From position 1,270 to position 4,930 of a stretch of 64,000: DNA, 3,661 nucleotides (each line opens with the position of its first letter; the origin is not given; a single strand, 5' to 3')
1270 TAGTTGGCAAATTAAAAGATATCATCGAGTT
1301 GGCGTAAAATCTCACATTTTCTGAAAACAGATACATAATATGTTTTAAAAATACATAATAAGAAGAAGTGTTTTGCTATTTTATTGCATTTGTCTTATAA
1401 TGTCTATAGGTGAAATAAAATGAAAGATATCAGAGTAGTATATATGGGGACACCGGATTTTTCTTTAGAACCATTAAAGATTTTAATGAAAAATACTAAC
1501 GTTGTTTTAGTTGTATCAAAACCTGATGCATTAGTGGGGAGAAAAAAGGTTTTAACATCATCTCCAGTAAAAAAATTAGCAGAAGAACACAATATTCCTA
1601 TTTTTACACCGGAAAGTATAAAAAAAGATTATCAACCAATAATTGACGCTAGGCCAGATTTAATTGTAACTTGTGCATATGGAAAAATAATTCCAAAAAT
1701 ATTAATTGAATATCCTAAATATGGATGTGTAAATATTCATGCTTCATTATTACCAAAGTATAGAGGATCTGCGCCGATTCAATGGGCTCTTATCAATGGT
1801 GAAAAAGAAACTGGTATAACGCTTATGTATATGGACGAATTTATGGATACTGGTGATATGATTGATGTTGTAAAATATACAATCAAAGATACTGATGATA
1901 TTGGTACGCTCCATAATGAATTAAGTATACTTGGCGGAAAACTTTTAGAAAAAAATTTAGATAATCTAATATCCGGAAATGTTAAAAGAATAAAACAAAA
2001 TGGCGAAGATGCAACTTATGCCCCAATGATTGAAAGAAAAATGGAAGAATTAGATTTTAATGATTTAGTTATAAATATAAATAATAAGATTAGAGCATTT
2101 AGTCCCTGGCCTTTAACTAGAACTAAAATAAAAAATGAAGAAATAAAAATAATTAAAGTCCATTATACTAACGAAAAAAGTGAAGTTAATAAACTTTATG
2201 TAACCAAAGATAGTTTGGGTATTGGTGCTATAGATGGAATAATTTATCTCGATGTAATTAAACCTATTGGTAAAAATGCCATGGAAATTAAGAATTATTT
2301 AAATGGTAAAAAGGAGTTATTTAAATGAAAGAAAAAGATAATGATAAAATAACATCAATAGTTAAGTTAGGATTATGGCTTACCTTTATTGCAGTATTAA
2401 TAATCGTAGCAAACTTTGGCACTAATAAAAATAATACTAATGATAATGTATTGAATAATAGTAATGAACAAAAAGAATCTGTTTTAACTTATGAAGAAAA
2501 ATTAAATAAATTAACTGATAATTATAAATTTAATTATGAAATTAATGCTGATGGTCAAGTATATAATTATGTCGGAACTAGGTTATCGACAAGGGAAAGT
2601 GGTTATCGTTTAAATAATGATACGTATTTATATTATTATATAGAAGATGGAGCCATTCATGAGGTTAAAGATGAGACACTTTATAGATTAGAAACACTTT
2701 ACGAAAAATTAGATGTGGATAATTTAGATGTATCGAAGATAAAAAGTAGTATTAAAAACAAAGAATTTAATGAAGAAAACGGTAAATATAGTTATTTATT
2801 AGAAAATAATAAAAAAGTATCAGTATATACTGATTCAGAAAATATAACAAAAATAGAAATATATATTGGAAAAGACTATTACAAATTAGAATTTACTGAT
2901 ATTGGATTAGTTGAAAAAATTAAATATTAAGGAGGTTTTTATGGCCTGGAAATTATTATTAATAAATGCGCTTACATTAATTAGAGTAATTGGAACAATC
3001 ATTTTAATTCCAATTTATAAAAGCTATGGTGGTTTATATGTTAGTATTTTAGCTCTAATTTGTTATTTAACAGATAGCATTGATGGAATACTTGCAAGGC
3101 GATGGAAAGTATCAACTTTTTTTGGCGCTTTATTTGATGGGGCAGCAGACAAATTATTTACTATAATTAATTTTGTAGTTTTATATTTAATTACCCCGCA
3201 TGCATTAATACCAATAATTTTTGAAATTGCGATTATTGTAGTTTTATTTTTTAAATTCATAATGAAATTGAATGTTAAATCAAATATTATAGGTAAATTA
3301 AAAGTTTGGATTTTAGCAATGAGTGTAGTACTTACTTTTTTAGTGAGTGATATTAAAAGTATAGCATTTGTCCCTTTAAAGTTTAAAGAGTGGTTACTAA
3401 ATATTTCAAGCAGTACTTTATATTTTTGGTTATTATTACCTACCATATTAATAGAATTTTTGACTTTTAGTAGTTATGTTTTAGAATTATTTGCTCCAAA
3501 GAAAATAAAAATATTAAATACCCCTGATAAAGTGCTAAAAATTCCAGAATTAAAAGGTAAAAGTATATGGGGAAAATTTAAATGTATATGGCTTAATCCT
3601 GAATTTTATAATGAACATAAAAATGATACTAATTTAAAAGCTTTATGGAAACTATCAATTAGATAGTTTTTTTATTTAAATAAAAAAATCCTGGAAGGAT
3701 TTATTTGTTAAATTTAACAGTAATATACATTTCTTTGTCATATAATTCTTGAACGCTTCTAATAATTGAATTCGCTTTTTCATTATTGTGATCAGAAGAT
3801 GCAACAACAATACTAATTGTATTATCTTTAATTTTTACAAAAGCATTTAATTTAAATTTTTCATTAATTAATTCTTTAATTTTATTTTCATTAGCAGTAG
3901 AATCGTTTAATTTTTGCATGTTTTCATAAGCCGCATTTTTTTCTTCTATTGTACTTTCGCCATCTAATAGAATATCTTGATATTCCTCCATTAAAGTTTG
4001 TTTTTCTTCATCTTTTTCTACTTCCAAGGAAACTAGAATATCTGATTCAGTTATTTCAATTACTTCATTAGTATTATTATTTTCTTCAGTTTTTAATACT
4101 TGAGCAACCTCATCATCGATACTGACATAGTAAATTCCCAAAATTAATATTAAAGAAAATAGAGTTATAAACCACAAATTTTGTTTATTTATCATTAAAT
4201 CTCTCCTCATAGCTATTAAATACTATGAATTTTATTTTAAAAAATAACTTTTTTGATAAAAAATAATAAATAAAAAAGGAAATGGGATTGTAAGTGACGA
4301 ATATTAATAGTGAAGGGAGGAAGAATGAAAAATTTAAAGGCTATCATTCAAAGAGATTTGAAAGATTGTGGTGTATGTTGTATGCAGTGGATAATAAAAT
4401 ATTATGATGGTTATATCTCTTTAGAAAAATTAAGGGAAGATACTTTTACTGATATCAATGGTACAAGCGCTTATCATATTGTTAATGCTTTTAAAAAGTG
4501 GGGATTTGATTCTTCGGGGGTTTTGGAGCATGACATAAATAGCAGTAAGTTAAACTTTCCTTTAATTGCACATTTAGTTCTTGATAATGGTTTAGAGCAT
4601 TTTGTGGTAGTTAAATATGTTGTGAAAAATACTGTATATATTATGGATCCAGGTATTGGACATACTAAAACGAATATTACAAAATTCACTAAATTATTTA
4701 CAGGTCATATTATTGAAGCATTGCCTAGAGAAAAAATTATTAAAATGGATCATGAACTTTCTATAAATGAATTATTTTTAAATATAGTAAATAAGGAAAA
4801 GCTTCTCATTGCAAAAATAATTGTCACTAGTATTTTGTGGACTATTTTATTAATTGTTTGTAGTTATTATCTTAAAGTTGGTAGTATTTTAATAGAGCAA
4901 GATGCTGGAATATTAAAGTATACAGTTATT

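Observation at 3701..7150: Compact bacteriocin export island inserted between a phosphatidyltransferase gene and rpsU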

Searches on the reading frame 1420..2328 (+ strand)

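Call 3: search_protein_families(library=pfam, proteins=[window:1420-2328:+], max_evalue=1)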
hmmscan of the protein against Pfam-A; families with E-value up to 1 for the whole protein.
window:1420-2328:+ (302 aa): 3 families
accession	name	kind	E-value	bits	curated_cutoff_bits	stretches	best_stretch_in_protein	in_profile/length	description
PF00551.24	Formyl_trans_N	-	1.2e-37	129.8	26.1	1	25-176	27-177/181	Formyl transferase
PF02911.23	Formyl_trans_C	-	3.5e-16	59.7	21.1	1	204-297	2-99/100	Formyl transferase, C-terminal domain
PF00735.24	Septin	-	0.038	13.7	26.2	1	16-71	132-187/280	Septin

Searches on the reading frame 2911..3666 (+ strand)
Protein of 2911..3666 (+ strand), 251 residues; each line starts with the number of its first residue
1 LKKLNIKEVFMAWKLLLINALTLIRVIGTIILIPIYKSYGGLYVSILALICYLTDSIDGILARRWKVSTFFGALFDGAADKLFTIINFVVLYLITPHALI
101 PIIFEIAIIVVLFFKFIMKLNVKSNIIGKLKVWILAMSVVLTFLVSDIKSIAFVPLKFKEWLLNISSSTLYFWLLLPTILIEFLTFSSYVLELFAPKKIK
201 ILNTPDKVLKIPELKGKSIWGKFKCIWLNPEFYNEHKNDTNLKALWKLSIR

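Call 3: search_protein_families(library=pfam, proteins=[window:2911-3666:+], max_evalue=1)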
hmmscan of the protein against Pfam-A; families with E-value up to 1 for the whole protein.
window:2911-3666:+ (251 aa): 1 family
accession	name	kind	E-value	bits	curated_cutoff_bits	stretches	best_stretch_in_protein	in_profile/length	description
PF01066.26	CDP-OH_P_transf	-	4.7e-14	53.5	22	1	18-153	4-138/152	CDP-alcohol phosphatidyltransferase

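Call 4: search_protein_families(library=ncbifam, proteins=[window:2911-3666:+], max_evalue=1)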
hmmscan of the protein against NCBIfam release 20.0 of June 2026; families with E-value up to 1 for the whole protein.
window:2911-3666:+ (251 aa): 7 families
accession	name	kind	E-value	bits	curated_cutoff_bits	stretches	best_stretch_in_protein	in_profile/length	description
TIGR00560.1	pgsA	equivalog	1.7e-13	51.5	109.1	1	17-172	3-160/183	CDP-diacylglycerol--glycerol-3-phosphate 3-phosphatidyltransferase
NF008090.0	PRK10832.1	equivalog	3.1e-07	30.7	304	1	20-102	8-95/182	CDP-diacylglycerol--glycerol-3-phosphate 3-phosphatidyltransferase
NF053678.1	ClpnSynClsA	equivalog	1.5e-06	28.5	240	1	18-173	6-166/180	cardiolipin synthase ClsA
NF040950.1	archin_ph_syn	equivalog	3.1e-05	23.9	180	1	19-108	27-120/191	archaetidylinositol phosphate synthase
NF045883.1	PIPSynth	equivalog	3.7e-05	23.5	170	1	19-97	26-107/197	phosphatidylinositol phosphate synthase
NF052561.1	PIPSynBT1523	equivalog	0.0033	17.1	350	1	43-116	62-138/232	hypothetical protein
TIGR00473.1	pssA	equivalog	0.013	15.7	107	1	45-146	24-129/153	CDP-diacylglycerol--serine O-phosphatidyltransferase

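Call 11: find_related_loci(query=window:2941-3663:+, collection=genome_contigs, flank=10000)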
Query window:2941-3663:+ (241 aa) in genome_contigs; peptide patterns used: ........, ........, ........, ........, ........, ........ (x = any residue, [..] = any of these).
189 stretches matched a pattern; 3 encode a relative of the query (tblastn E <= 1e-3); 3 distinct loci.
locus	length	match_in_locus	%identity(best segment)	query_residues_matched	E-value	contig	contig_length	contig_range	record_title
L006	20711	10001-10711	53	1-239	1e-75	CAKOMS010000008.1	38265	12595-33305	MAG: uncultured Bacilli bacterium isolate REFINED_METABAT215_TOP10_CONTIGS_1500_ASSEMBLY_K77_MERGED__Hadza_MoBio_hadza-A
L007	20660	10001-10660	46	4-235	3e-60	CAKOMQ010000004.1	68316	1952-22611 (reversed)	MAG: uncultured Bacilli bacterium isolate REFINED_METABAT215_TOP10_CONTIGS_1500_ASSEMBLY_K77_MERGED__Hadza_MoBio_hadza-A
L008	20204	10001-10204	36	9-72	3e-6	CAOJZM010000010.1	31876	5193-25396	MAG TPA_asm: uncultured Christensenella sp. isolate SRR17684625_bin.32_metawrap_v1.3_MAG genome assembly, contig: NODE.1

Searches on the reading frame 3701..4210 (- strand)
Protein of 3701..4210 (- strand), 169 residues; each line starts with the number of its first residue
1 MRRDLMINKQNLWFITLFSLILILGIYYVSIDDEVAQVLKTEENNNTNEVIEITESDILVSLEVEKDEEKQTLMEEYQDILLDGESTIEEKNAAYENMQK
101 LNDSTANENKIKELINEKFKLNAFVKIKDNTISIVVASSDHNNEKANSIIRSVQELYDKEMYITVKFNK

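Call 3: search_protein_families(library=pfam, proteins=[window:3701-4210:-], max_evalue=1)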
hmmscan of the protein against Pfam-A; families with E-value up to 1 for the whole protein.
window:3701-4210:- (169 aa): 1 family
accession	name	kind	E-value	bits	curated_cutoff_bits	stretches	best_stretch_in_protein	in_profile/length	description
PF12685.13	SpoIIIAH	-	3.5e-11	43.8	30.6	2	50-155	75-180/191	SpoIIIAH-like protein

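Call 4: search_protein_families(library=ncbifam, proteins=[window:3701-4210:-], max_evalue=1)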
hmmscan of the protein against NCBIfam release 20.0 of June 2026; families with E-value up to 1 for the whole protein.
window:3701-4210:- (169 aa): 1 family
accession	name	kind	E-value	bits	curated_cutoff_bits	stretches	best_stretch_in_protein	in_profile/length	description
NF007941.0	PRK10659.1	equivalog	0.1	12.5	297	1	5-45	22-62/188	acetate uptake transporter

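Call 27: find_related_loci(query=A2, collection=metagenome_contigs, flank=8000)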
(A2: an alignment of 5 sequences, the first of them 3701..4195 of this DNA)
Query A2 (164 aa) in metagenome_contigs; peptide patterns used: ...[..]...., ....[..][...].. (x = any residue, [..] = any of these).
600 stretches matched a pattern (row limit reached: there are more); 87 encode a relative of the query (tblastn E <= 1e-3); the best 80 are kept; 80 distinct loci.
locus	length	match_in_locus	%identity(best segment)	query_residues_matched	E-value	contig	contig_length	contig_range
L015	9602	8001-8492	70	1-164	6e-69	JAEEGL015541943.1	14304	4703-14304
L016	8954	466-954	66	1-164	1e-62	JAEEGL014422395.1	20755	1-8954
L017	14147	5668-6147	62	1-162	4e-58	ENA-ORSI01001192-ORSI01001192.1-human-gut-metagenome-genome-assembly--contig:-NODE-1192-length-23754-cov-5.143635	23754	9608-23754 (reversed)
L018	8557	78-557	62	1-162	4e-58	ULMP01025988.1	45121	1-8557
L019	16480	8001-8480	60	1-162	6e-56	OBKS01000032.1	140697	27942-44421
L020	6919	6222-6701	60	1-162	9e-56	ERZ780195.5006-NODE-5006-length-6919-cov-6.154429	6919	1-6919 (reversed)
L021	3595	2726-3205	58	1-162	6e-55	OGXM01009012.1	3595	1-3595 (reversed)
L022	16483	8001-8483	66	1-163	7e-55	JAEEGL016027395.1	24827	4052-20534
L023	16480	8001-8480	57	1-162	3e-54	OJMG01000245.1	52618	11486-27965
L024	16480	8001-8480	57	1-162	3e-54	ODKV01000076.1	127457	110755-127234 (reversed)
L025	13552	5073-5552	57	1-162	3e-54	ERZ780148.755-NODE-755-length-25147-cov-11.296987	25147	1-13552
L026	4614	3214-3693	57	1-162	3e-54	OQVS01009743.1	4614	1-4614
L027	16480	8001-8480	59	1-162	3e-54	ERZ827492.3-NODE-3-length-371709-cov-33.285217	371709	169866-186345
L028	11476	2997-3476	57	1-162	3e-54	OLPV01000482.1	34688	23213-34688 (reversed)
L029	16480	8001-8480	57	1-162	3e-54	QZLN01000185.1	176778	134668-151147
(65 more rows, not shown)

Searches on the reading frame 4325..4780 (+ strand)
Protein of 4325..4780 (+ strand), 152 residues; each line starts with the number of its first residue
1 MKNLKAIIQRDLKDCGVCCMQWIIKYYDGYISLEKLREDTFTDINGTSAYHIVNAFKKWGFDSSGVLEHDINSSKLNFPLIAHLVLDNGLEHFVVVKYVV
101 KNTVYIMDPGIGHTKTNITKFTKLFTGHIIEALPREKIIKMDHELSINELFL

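Call 92: search_solved_structures(query=window:4325-4780:+, max_evalue=1e-10, show_alignments=3)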
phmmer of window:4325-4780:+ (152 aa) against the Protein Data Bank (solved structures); distinct sequences matched with E-value up to 1e-10: 12.
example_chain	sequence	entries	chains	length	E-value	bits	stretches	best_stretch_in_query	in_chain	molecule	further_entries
4ry2_A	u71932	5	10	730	1.3e-23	86.7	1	6-144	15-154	ABC-type bacteriocin transporter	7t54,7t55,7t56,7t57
4s0f_A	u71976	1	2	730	1.3e-23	86.7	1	6-144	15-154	ABC-type bacteriocin transporter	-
8vp3_A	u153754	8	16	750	1.4e-23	86.7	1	6-144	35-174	ABC-type bacteriocin transporter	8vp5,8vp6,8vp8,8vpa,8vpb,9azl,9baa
7n87_A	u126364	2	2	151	5.9e-23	84.6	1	6-136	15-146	ABC-type bacteriocin transporter | Peptidase C39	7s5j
6v9z_A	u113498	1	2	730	2.5e-22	82.6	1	6-144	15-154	ABC-type bacteriocin transporter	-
8vp9_A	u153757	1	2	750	1e-20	77.3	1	5-144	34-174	ABC-type bacteriocin transporter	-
3k8u_A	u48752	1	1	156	1.2e-13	54.4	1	3-135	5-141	Putative ABC transporter, ATP-binding protein ComA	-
5xe8_A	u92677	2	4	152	2.2e-13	53.5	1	5-135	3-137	Putative ABC transporter, ATP-binding protein ComA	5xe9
6mpz_A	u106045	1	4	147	1.1e-12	51.3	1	5-134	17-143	Double Glycine Motif Protease domain from AMS/PCAT Transporter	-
8hf7_A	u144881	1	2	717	1.5e-12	50.8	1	9-130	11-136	Competence factor transporting ATP-binding protein/permease ComA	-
8hf4_A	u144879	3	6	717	1.5e-12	50.8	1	9-130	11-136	Transport/processing ATP-binding protein ComA | Competence factor transporting ATP-binding protein/permease ComA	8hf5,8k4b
8hf6_A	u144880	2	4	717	1.5e-12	50.8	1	9-130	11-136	Competence factor transporting ATP-binding protein/permease ComA | Transport/processing ATP-binding protein ComA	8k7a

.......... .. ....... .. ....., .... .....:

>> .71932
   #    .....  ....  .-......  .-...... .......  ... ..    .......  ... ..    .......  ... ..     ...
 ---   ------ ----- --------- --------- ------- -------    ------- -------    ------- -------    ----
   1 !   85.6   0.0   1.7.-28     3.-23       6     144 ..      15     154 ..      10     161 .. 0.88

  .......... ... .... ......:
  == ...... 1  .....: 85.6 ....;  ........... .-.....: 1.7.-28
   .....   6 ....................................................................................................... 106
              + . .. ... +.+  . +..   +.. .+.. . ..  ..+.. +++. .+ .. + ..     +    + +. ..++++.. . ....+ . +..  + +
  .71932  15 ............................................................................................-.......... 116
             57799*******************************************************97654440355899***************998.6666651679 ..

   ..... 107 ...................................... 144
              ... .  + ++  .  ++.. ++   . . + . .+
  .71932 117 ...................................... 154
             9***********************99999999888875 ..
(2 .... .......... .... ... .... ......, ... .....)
